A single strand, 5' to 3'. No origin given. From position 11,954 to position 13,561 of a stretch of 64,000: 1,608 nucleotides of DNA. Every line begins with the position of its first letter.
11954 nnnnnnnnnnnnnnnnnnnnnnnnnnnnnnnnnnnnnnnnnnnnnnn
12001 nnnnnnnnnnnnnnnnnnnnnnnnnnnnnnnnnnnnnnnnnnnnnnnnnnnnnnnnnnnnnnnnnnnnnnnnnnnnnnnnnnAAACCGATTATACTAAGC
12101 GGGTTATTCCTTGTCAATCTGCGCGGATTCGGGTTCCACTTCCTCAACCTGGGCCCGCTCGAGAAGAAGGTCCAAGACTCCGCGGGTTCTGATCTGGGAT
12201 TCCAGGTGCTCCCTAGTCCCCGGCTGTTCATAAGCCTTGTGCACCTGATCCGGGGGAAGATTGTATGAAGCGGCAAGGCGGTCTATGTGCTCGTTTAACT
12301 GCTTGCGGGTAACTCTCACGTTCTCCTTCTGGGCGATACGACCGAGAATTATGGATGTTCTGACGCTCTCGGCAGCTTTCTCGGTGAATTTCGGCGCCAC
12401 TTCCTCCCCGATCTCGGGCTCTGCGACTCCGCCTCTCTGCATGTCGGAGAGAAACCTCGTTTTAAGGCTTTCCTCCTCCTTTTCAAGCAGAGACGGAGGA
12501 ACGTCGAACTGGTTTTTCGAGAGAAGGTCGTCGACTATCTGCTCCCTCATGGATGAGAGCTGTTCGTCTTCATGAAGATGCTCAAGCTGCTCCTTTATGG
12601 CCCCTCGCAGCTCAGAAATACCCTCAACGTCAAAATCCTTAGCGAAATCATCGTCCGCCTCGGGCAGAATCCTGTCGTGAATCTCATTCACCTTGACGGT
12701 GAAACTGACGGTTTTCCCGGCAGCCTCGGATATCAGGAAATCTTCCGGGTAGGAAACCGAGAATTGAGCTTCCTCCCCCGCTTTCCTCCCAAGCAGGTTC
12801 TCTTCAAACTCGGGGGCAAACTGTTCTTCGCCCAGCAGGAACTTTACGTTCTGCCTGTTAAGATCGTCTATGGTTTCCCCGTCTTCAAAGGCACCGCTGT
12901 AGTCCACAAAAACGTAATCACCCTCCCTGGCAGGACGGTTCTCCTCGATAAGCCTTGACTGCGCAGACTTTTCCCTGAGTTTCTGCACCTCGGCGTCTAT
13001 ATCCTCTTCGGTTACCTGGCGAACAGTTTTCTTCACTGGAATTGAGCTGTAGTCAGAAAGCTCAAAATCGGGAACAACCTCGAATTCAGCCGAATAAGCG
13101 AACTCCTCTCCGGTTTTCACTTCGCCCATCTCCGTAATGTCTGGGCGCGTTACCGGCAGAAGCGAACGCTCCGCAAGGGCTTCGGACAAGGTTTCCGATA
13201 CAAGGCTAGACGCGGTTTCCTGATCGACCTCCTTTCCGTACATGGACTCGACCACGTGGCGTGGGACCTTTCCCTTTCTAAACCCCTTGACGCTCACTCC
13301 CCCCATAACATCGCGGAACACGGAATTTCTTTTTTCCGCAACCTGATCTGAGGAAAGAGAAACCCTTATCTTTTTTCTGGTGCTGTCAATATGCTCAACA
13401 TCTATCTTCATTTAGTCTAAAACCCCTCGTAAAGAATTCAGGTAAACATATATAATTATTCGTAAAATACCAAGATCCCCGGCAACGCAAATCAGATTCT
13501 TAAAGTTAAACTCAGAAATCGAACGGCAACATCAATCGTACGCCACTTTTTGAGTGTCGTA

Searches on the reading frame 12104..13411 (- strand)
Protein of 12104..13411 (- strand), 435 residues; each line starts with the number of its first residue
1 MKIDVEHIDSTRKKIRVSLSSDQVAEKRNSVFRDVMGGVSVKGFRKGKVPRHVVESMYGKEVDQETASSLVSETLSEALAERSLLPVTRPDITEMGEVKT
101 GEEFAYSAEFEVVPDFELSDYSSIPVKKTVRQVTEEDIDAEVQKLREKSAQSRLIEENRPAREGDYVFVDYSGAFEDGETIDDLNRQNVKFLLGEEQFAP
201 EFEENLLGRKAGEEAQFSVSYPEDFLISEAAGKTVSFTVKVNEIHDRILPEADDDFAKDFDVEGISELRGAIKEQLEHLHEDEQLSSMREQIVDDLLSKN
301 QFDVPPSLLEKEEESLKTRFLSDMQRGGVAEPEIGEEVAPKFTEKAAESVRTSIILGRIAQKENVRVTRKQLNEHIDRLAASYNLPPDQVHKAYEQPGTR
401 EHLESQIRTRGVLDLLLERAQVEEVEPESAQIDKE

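Call 34: search_protein_families(library=ncbifam, proteins=[window:12104-13411:-], max_evalue=0.00001)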
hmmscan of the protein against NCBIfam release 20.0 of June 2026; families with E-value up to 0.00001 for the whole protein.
window:12104-13411:- (435 aa): 1 family
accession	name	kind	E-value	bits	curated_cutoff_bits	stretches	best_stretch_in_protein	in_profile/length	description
TIGR00115.1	tig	equivalog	1.4e-109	366.6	180.2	1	12-417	2-410/410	trigger factor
